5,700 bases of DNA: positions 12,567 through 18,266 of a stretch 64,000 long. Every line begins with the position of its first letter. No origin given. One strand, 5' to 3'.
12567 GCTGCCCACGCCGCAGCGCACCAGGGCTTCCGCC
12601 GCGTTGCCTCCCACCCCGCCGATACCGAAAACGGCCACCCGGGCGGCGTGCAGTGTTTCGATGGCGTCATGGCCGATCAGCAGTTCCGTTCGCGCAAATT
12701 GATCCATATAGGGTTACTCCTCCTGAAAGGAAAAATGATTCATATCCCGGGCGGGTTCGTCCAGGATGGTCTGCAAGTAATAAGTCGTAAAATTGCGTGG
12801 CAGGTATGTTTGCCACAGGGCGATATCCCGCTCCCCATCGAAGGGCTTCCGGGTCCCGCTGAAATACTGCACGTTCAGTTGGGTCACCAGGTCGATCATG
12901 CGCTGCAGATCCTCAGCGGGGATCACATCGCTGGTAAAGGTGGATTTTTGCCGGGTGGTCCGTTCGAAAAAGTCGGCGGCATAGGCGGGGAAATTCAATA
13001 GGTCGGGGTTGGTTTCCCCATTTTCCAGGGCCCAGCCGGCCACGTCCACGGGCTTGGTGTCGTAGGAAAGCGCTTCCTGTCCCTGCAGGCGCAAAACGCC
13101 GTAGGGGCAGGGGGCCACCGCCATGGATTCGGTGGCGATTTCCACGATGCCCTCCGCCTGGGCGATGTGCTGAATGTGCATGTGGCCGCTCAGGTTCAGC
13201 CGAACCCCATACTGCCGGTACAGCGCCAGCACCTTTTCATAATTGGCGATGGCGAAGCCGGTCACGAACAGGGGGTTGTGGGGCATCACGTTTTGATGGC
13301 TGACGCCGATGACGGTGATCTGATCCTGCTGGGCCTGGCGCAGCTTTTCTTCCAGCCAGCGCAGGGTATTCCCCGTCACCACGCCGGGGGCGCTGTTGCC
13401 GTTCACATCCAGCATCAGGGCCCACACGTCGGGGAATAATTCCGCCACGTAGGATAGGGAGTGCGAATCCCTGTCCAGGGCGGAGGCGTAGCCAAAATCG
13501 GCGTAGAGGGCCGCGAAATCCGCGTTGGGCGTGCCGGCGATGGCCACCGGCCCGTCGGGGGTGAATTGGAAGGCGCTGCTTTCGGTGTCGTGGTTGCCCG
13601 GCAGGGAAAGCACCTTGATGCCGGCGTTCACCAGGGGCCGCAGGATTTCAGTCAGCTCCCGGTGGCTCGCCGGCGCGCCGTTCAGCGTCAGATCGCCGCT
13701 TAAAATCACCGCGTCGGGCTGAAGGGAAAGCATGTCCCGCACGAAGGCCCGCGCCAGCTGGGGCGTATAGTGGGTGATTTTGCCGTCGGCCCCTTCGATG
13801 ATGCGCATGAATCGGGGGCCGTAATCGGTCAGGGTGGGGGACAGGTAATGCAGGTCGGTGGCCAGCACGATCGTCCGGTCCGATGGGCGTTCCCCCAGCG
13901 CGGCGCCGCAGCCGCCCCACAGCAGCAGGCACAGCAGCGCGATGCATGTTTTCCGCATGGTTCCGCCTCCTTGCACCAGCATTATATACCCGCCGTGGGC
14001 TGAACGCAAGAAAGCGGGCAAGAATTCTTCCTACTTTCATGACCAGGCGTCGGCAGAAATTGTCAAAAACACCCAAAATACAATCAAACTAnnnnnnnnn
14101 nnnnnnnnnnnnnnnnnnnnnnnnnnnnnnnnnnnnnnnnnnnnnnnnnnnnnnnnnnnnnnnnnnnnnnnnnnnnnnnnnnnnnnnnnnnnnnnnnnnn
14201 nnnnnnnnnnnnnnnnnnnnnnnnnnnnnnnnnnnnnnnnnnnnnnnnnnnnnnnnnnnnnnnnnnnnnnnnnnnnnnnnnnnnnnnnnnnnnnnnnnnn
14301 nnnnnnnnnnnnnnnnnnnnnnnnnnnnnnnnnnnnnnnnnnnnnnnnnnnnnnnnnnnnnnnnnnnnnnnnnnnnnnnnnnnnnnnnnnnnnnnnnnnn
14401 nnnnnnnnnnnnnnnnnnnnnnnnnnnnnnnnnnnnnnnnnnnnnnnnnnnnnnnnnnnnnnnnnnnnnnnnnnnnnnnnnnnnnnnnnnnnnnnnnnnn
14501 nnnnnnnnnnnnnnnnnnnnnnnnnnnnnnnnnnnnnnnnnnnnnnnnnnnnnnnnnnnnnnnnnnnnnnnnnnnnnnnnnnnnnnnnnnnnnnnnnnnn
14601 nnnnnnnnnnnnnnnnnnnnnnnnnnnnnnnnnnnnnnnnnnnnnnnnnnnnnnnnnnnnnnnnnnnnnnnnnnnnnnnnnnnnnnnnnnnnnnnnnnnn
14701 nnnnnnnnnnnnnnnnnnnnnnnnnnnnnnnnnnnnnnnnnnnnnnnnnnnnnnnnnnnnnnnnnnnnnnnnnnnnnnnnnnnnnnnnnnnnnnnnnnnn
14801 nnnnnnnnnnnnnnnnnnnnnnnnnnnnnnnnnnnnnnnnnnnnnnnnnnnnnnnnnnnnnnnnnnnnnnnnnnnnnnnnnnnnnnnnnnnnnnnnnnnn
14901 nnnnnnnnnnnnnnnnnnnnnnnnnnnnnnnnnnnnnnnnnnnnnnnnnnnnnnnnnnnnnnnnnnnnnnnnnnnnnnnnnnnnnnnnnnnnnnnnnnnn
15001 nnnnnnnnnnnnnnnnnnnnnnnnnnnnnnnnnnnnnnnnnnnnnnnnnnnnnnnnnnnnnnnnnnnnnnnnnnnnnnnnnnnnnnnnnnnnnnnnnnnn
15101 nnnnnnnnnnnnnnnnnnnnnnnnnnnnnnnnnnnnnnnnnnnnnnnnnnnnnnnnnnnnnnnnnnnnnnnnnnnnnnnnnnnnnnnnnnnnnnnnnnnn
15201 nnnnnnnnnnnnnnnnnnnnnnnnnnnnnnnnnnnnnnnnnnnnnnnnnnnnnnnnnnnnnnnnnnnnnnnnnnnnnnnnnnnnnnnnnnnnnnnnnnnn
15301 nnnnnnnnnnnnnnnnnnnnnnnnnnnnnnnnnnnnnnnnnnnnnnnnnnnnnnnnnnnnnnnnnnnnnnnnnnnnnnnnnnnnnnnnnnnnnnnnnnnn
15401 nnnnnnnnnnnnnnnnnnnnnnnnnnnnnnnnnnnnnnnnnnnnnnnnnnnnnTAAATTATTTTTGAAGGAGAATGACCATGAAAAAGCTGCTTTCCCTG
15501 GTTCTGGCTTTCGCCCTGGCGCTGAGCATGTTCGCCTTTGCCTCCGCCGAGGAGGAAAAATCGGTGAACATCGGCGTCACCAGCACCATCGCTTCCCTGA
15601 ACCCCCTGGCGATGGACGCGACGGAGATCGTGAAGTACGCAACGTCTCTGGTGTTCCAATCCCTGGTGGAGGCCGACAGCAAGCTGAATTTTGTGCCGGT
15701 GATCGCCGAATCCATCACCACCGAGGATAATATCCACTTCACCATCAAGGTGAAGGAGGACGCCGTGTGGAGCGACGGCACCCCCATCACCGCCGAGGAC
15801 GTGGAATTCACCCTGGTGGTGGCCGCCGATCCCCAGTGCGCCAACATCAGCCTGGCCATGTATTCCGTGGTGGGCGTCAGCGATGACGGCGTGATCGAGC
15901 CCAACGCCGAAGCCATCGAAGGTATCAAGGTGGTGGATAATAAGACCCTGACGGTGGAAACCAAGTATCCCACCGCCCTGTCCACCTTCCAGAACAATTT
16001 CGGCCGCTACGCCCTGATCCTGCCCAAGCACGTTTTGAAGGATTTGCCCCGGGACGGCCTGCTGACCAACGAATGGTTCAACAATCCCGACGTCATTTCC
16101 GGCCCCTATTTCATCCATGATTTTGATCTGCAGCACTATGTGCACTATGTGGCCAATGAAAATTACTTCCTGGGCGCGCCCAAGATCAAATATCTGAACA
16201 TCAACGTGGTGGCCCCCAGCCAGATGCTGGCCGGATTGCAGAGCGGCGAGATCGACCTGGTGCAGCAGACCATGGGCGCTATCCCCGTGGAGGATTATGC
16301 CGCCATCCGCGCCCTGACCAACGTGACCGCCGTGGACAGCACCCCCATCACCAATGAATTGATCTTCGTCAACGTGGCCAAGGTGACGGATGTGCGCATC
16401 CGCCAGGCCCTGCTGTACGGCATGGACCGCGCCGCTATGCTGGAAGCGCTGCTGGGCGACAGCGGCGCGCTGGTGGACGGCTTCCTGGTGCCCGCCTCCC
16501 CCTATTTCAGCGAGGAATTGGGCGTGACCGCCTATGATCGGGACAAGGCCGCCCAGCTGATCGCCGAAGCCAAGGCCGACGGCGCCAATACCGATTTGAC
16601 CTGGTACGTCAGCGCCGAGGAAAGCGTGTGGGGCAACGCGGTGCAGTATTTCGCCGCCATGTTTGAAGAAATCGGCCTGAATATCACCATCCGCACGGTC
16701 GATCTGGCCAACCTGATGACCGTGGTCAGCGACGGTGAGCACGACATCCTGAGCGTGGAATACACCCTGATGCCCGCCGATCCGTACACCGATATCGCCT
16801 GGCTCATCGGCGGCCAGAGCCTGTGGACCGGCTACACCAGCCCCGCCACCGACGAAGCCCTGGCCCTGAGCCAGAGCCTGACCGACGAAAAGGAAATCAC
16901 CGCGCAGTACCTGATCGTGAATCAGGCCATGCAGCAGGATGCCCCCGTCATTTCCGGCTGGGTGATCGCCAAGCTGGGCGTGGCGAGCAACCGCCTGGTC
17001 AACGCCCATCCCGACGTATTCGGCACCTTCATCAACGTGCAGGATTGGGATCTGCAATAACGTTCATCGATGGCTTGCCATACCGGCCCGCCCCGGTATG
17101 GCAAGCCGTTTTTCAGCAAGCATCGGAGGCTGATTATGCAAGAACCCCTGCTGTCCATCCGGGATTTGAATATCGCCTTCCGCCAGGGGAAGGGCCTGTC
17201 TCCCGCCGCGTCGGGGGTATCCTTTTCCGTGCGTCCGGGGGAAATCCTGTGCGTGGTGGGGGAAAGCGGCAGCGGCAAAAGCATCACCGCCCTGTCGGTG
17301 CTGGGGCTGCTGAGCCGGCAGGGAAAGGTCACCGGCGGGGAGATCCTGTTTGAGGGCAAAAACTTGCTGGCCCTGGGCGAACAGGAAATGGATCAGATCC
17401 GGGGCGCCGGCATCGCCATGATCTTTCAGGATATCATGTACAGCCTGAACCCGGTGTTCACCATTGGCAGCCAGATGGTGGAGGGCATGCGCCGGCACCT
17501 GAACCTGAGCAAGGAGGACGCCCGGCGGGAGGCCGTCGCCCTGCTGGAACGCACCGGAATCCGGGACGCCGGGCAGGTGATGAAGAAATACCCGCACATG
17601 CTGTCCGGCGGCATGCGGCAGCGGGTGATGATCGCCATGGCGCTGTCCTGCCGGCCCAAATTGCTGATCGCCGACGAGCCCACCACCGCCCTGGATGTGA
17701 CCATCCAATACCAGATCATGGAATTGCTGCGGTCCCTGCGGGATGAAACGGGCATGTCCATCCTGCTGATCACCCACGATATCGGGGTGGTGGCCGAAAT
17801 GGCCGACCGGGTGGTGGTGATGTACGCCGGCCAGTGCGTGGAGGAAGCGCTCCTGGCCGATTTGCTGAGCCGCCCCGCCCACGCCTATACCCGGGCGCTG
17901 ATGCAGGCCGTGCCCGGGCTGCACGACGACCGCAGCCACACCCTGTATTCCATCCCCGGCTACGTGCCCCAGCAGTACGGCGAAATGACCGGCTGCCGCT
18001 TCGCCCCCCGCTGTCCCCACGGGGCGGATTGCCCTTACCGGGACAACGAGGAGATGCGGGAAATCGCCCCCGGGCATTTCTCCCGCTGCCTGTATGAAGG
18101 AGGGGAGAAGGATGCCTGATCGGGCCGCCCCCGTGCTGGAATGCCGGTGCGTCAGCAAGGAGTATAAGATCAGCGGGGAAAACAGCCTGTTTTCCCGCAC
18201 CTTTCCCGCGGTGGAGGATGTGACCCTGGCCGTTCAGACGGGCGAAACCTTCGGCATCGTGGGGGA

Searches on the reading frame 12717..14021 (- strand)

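Call 7: search_protein_families(library=pfam, proteins=[window:12717-14021:-], max_evalue=0.001)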
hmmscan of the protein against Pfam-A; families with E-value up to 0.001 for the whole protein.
window:12717-14021:- (435 aa): 3 families
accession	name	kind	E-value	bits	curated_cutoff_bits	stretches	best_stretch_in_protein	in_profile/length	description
PF17839.6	CNP_C_terminal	-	3.1e-17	63.6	27.8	1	326-426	1-108/108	C-terminal domain of cyclic nucleotide phosphodiesterase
PF00149.33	Metallophos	-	9.2e-10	39.7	21.5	1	50-283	2-190/191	Calcineurin-like phosphoesterase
PF12850.12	Metallophos_2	-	0.00012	22.6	27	0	83-246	9-121/154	Calcineurin-like phosphoesterase superfamily domain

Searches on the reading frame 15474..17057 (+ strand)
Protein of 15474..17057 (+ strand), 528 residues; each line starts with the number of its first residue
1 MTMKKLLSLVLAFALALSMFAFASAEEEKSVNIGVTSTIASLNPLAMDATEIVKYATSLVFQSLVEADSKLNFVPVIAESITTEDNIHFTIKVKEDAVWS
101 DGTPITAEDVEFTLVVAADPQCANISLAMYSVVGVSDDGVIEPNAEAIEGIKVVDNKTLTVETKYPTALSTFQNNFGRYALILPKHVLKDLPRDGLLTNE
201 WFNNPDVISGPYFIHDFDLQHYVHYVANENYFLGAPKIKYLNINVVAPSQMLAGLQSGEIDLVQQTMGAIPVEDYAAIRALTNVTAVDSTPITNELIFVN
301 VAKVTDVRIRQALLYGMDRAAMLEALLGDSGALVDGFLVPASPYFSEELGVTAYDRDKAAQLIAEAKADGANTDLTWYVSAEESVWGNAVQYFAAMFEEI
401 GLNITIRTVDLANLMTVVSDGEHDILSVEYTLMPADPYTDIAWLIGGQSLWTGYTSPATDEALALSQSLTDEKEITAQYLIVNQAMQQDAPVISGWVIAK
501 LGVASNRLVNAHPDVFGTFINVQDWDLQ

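Call 7: search_protein_families(library=pfam, proteins=[window:15474-17057:+], max_evalue=0.001)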
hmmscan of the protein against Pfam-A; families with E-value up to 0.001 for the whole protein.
window:15474-17057:+ (528 aa): 2 families
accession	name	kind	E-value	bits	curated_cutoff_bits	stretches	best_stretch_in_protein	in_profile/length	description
PF00496.27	SBP_bac_5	-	1.2e-60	206.1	32.4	1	73-445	2-361/368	Bacterial extracellular solute-binding proteins, family 5 Middle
PF00497.25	SBP_bac_3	-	0.00033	20.8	26.4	0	377-427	13-63/132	Bacterial extracellular solute-binding proteins, family 3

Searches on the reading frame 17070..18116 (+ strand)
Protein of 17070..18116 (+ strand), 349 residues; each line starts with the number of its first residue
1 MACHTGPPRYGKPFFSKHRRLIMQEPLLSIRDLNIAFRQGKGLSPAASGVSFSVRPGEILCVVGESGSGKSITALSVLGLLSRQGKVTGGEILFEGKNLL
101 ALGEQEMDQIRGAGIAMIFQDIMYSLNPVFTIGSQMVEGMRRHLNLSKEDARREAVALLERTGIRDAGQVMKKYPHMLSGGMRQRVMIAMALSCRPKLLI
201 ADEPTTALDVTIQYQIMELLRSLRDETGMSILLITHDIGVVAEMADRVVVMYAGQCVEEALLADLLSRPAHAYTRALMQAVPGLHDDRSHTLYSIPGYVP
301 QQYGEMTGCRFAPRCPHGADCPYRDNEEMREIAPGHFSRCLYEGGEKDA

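Call 6: search_protein_families(library=pfam, proteins=[window:17070-18116:+], max_evalue=0.001)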
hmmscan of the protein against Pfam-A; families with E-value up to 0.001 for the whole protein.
window:17070-18116:+ (349 aa): 5 families
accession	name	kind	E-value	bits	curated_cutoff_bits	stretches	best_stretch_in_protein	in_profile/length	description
PF00005.33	ABC_tran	-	2e-28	100.1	25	1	49-206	3-137/137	ABC transporter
PF08352.17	oligo_HPY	-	8.5e-15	55.3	27.1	1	257-318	1-61/65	Oligopeptide/dipeptide transporter, C-terminal region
PF02463.25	SMC_N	-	8.4e-08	32.3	40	1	59-253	26-213/220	RecF/RecN/SMC N terminal domain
PF13304.12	AAA_21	-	9.7e-07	29.6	27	1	179-241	239-303/304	AAA domain, putative AbiEii toxin, Type IV TA system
PF13401.12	AAA_22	-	0.00038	21.2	27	0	58-235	6-122/130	AAA domain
